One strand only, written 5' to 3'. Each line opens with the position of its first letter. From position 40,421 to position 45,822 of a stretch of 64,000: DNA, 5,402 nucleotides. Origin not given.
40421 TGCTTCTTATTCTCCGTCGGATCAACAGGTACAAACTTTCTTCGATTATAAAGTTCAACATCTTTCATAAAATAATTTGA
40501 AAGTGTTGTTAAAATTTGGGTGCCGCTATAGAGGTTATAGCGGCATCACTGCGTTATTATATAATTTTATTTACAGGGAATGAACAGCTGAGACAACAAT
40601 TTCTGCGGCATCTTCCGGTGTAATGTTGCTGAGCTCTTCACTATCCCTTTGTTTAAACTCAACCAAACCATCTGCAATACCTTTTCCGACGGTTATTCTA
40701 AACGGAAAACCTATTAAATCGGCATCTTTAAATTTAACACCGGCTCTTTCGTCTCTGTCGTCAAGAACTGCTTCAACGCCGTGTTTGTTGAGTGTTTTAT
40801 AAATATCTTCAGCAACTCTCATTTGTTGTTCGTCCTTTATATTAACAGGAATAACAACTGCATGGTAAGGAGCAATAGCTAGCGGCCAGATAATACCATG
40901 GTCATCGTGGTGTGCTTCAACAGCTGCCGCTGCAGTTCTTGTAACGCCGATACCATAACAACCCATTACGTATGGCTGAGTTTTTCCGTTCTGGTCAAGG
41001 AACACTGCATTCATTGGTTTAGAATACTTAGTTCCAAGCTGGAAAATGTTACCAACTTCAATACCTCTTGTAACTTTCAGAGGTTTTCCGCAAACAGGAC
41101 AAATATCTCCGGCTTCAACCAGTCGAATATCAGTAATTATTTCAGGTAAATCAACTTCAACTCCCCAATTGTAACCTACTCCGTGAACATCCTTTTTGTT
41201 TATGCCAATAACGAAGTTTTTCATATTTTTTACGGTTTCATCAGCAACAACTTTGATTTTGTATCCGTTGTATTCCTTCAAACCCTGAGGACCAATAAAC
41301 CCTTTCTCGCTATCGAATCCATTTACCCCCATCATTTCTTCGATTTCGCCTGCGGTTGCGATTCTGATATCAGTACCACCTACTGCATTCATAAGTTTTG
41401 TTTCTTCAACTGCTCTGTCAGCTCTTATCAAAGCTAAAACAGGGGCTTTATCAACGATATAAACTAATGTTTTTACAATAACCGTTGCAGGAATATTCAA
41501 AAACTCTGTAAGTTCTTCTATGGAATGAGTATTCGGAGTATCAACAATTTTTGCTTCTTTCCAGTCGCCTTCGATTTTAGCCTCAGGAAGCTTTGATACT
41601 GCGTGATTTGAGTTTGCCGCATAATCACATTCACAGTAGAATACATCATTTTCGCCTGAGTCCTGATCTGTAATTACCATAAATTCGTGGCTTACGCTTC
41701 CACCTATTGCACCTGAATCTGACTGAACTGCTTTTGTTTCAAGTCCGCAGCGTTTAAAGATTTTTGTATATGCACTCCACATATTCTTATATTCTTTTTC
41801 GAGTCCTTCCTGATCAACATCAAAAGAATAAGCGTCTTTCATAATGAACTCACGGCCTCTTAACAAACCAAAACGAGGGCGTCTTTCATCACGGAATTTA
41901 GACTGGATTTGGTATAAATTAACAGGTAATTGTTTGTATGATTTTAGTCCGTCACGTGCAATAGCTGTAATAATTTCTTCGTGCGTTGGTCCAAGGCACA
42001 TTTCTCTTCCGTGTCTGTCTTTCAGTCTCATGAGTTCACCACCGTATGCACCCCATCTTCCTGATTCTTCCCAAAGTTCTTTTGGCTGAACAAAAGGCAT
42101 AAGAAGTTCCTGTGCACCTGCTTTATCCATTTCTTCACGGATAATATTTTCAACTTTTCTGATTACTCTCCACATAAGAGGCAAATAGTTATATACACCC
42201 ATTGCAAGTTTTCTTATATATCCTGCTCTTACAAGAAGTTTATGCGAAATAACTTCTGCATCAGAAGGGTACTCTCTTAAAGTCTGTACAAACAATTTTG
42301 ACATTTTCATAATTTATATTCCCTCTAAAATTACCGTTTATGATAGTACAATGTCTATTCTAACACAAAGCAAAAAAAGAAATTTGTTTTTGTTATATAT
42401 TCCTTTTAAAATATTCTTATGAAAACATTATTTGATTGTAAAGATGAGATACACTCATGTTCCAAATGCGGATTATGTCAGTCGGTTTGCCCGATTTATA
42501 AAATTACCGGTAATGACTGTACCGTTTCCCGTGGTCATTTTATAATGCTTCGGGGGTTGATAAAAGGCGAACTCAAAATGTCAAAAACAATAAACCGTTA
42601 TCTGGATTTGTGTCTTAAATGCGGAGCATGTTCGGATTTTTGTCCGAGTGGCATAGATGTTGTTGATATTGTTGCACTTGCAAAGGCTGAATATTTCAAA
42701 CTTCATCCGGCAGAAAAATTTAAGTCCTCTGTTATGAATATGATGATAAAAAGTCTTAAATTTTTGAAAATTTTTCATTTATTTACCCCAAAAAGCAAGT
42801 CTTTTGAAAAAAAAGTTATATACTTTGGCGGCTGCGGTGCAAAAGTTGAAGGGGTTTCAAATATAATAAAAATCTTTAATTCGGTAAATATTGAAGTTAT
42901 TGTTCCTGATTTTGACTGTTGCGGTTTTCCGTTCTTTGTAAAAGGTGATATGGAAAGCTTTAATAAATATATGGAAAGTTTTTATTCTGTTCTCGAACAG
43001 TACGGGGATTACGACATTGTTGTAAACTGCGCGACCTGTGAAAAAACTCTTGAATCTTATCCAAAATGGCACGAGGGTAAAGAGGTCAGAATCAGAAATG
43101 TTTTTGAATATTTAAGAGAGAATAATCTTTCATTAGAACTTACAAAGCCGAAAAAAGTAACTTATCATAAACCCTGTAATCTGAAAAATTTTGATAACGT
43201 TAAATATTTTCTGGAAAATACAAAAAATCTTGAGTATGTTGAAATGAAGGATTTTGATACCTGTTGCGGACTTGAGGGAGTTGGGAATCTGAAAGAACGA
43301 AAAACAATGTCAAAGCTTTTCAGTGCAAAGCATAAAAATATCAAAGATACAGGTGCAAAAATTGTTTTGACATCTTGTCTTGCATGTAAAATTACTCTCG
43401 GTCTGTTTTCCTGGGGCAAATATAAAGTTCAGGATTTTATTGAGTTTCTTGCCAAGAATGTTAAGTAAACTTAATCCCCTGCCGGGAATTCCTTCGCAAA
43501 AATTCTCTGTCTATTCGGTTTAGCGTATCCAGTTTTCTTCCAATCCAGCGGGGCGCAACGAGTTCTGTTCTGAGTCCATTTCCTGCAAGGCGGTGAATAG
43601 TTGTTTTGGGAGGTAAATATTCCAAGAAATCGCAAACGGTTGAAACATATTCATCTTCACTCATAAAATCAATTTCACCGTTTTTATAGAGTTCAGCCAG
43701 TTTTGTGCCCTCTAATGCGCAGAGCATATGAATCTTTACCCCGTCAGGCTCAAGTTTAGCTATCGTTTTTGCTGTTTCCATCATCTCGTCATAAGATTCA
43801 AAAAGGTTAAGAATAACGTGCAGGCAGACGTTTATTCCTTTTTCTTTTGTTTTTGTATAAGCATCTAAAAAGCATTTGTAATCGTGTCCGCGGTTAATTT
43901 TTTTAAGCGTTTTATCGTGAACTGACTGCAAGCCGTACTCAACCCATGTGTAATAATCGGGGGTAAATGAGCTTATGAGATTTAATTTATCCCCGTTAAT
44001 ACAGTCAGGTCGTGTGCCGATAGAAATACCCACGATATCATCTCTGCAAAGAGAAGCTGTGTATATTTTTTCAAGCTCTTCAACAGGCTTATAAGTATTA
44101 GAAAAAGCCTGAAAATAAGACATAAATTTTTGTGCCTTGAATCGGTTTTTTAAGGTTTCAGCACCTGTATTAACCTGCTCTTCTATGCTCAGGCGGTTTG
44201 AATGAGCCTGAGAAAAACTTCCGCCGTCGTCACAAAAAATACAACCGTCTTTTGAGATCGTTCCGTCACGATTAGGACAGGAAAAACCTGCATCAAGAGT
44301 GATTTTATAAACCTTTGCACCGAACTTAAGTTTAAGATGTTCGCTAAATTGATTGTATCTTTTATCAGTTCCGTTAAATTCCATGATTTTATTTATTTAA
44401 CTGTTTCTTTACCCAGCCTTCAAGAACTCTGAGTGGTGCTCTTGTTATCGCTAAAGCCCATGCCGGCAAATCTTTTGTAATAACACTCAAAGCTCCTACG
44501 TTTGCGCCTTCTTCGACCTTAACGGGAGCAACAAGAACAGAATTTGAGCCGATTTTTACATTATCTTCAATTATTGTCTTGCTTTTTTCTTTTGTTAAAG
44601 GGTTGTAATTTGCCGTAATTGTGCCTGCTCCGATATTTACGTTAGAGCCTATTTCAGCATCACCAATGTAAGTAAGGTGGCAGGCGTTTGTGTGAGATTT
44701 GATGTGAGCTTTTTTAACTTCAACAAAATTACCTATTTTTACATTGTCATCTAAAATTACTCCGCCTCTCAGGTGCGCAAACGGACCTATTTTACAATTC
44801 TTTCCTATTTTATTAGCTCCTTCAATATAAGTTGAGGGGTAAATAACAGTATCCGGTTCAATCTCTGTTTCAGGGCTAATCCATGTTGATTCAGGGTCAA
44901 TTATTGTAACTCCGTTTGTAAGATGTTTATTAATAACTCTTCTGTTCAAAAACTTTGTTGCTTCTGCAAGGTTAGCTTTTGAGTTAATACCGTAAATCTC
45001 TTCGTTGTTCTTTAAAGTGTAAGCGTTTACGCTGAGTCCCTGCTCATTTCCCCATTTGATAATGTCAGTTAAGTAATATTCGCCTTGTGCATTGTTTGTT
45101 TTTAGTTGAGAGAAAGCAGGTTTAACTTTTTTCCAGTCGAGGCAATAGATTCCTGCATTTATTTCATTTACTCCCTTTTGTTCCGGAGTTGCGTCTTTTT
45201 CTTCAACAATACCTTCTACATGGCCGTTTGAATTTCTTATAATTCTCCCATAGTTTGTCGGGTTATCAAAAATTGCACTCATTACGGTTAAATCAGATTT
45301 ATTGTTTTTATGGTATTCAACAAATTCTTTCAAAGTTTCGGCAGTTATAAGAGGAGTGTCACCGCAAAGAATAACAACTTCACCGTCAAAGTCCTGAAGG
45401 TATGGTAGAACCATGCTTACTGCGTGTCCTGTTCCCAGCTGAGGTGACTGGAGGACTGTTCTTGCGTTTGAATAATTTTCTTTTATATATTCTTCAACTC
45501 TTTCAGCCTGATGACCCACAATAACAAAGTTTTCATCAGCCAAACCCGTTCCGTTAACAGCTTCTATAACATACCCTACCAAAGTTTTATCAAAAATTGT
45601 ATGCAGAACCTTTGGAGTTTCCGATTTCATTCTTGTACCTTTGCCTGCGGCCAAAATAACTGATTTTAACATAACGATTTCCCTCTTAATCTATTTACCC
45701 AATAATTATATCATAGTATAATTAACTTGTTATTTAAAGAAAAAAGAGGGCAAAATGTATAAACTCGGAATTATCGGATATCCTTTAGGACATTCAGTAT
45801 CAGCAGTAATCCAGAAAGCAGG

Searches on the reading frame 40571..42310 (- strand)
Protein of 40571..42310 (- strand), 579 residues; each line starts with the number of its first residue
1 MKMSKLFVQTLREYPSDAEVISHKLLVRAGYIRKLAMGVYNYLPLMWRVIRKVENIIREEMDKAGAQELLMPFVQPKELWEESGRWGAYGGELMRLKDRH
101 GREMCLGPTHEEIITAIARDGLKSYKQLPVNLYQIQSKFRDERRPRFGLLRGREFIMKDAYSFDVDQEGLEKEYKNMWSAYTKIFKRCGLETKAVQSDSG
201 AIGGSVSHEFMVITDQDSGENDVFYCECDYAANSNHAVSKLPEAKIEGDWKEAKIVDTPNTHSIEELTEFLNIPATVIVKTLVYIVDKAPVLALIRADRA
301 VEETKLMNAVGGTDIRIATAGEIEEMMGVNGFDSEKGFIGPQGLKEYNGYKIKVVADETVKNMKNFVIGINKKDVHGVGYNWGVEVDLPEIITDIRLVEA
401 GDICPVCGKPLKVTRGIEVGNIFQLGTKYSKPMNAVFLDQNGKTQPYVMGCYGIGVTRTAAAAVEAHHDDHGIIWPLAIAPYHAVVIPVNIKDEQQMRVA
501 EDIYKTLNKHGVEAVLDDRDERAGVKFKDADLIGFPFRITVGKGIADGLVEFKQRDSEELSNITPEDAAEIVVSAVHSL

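Call 20: search_protein_families(library=pfam, proteins=[window:40571-42310:-], max_evalue=0.0001)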
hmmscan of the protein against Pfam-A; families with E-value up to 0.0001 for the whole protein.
window:40571-42310:- (579 aa): 3 families
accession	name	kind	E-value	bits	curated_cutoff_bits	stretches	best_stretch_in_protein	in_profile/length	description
PF00587.30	tRNA-synt_2b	-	1.5e-35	123.3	29.3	1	96-466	3-178/179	tRNA synthetase class II core domain (G, H, P, S and T)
PF04073.20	tRNA_edit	-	3.7e-22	79.2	25.5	1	258-379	1-115/123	Aminoacyl-tRNA editing domain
PF03129.25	HGTP_anticodon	-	7e-21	74.6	21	1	484-573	2-92/94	Anticodon binding domain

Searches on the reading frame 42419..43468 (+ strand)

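Call 20: search_protein_families(library=pfam, proteins=[window:42419-43468:+], max_evalue=0.0001)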
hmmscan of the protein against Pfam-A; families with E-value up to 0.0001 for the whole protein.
window:42419-43468:+ (349 aa): 6 families
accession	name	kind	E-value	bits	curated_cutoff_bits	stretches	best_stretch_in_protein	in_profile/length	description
PF02754.22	CCG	-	4.7e-21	75.1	20.6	2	247-327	1-84/85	Cysteine-rich domain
PF13183.11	Fer4_8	-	1.8e-12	48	27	1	11-79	2-68/68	4Fe-4S dicluster domain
PF13534.11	Fer4_17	-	7.7e-08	33.2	22.2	1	13-80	1-61/61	4Fe-4S dicluster domain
PF12838.12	Fer4_7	-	1.8e-06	28.7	27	1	14-79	2-52/52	4Fe-4S dicluster domain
PF13237.11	Fer4_10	-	3e-05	24.3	25.5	0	60-80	4-22/53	4Fe-4S dicluster domain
PF13187.11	Fer4_9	-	8.3e-05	23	27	0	14-78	2-50/52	4Fe-4S dicluster domain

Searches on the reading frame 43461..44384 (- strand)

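Call 20: search_protein_families(library=pfam, proteins=[window:43461-44384:-], max_evalue=0.0001)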
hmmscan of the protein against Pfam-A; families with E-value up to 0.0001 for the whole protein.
window:43461-44384:- (307 aa): 2 families
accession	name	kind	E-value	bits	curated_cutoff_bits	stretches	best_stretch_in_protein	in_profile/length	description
PF16199.10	Radical_SAM_C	-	5.1e-26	91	31.9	1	213-295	1-83/85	Radical_SAM C-terminal domain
PF04055.27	Radical_SAM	-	1.1e-13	52.1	29.5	1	47-207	10-165/166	Radical SAM superfamily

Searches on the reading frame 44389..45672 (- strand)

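Call 20: search_protein_families(library=pfam, proteins=[window:44389-45672:-], max_evalue=0.0001)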
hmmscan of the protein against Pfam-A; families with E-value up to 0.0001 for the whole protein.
window:44389-45672:- (427 aa): 8 families
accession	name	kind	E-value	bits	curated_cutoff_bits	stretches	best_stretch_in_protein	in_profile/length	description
PF00132.30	Hexapep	-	1.1e-23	82.2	27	2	288-320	3-35/36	Bacterial transferase hexapeptide (six repeats)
PF00483.29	NTP_transferase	-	2.5e-21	76.8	21.2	1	3-212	1-213/245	Nucleotidyl transferase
PF12804.13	NTP_transf_3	-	1e-15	58.7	27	1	5-132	2-122/160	MobA-like NTP transferase domain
PF02348.25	CTP_transf_3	-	1.3e-09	38.6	22.6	1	20-131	15-122/217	Cytidylyltransferase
PF14602.12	Hexapep_2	-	4.7e-09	36.2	27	1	366-399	2-33/34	Hexapeptide repeat of succinyl-transferase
PF25084.1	LbH_EIF2B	-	1.2e-08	35.4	54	1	261-350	14-102/105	EIF2B subunit epsilon LbH domain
PF25087.1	GMPPB_C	-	3.8e-07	30.2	39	1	282-330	6-54/110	GMPPB C-terminal domain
PF01128.25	IspD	-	8.7e-06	26.1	27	1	4-125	3-121/221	2-C-methyl-D-erythritol 4-phosphate cytidylyltransferase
